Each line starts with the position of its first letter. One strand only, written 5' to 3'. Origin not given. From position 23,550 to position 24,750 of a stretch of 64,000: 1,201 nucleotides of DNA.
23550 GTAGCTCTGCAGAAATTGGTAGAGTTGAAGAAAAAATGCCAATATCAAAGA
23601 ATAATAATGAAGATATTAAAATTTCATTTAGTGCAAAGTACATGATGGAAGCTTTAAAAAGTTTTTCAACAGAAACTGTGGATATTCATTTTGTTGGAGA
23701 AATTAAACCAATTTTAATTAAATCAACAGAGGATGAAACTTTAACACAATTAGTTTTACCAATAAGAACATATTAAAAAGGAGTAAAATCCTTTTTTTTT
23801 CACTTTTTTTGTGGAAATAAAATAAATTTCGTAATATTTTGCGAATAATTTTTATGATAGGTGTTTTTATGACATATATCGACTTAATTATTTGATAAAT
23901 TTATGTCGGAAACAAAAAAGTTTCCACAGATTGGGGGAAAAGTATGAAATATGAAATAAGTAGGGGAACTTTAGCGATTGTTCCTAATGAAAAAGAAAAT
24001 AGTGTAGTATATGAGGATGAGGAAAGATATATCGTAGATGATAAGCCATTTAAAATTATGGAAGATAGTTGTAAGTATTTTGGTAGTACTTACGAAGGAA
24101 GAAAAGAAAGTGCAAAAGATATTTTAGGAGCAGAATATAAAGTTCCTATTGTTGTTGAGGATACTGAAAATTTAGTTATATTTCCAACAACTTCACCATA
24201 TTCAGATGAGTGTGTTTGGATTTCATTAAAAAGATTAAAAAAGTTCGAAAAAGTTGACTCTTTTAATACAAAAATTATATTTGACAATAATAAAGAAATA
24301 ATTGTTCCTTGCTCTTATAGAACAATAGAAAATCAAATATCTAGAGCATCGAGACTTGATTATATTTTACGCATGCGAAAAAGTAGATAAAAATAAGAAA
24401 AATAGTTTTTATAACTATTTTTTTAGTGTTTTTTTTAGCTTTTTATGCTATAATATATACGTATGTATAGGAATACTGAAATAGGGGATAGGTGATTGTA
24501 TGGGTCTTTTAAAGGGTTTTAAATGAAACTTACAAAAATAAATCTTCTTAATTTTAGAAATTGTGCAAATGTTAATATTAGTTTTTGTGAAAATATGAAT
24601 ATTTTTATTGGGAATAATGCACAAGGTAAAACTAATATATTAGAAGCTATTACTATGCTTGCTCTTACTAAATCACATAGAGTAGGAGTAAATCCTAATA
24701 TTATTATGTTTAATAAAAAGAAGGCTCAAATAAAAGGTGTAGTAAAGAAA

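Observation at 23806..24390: ComK-family competence regulator inserted between dnaN and recF, flanked by DnaA-box-like motifs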

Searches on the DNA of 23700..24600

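Call 53: search_rna_families(source=window, start=23700, end=24600, threshold=evalue, max_evalue=10)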
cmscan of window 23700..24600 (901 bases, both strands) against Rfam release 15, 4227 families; matches with E-value up to 10: 7.
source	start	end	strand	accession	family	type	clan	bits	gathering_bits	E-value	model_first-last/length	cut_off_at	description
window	23744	23810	+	RF00368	sroB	Gene; sRNA;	-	20.6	44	8.1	1-83/83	no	sroB RNA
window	24529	24557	-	RF03824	MIR5285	Gene; miRNA;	-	17.6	88.5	1.1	17-48/63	no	MIR5285 microRNA precursor family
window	23739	23792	-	RF02888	BtsR1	Gene; sRNA;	-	17.2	66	1.4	1-51/51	no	Bacillus sRNA 1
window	23876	23909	-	RF01374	CRISPR-DR61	Gene; CRISPR;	-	17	38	9.6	1-37/37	no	CRISPR RNA direct repeat element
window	23725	23786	+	RF01826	SAM_V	Cis-reg; riboswitch;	-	16.8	41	8.3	1-66/66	no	SAM-V (S-adenosyl methionine) riboswitch aptamer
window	23775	23800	+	RF04343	Plastid-psbA-2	Cis-reg;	CL00153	16.2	55.8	5.8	1-60/60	no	Plastid-psbA-2 3UTR RNA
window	23726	23811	-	RF02591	Spy1786666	Gene; sRNA;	-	15.3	64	5.9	1-87/87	no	S. pyogenes small RNA 1786666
